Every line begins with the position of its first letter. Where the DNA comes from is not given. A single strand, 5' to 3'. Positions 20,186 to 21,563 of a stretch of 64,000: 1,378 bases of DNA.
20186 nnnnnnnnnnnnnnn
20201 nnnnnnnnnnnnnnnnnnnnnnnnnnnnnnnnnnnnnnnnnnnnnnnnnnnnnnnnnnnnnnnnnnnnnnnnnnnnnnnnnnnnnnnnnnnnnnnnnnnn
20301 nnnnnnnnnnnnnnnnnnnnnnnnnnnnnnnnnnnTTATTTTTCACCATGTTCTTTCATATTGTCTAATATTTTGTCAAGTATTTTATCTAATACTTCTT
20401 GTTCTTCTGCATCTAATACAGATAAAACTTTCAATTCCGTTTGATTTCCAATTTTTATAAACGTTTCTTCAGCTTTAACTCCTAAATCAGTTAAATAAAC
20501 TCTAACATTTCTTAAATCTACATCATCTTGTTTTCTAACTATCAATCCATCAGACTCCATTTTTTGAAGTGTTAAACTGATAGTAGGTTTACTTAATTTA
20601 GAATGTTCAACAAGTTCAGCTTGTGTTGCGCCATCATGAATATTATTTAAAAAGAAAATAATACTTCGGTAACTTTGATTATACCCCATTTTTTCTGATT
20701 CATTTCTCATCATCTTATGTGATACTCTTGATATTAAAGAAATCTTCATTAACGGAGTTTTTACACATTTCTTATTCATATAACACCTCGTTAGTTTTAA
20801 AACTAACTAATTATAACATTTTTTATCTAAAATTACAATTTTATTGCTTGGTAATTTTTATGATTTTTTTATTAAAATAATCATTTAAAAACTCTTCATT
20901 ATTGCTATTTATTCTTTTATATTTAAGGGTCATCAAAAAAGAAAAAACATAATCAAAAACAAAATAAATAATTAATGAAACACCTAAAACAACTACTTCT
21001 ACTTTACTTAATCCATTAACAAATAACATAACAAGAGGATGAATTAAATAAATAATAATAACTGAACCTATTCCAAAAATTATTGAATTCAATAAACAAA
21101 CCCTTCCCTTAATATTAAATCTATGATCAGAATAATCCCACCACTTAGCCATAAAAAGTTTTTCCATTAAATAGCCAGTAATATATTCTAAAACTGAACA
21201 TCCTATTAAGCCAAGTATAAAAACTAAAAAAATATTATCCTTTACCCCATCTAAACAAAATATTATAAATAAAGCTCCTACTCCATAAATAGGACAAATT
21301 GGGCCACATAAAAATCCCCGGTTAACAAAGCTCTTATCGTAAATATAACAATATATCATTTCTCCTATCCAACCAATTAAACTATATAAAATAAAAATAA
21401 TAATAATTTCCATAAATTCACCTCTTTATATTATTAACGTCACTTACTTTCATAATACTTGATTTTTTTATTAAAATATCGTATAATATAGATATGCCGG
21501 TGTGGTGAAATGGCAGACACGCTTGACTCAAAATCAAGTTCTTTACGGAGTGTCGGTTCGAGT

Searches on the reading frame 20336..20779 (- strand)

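Call 67: search_protein_families(library=pfam, proteins=[window:20336-20779:-], max_evalue=0.00001)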
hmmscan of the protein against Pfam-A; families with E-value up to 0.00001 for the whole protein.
window:20336-20779:- (147 aa): 2 families
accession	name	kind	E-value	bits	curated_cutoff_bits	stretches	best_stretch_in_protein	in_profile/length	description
PF01047.28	MarR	-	8e-10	38.9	24.6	1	48-92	15-59/59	MarR family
PF12802.13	MarR_2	-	9.1e-10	39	27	1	36-90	6-60/61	MarR family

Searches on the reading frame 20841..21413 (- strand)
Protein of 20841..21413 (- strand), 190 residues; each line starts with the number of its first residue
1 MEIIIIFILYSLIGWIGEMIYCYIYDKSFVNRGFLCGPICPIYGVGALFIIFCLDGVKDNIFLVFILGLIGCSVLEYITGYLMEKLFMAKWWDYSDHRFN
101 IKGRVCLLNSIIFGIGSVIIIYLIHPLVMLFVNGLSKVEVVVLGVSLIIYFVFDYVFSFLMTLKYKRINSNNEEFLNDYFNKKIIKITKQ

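Call 67: search_protein_families(library=pfam, proteins=[window:20841-21413:-], max_evalue=0.00001)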
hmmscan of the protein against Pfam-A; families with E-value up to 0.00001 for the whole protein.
window:20841-21413:- (190 aa): 1 family
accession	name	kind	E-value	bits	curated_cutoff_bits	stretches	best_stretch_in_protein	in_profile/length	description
PF06541.16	ABC_trans_CmpB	-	7.6e-50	169.4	25.9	1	6-159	2-151/151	Putative ABC-transporter type IV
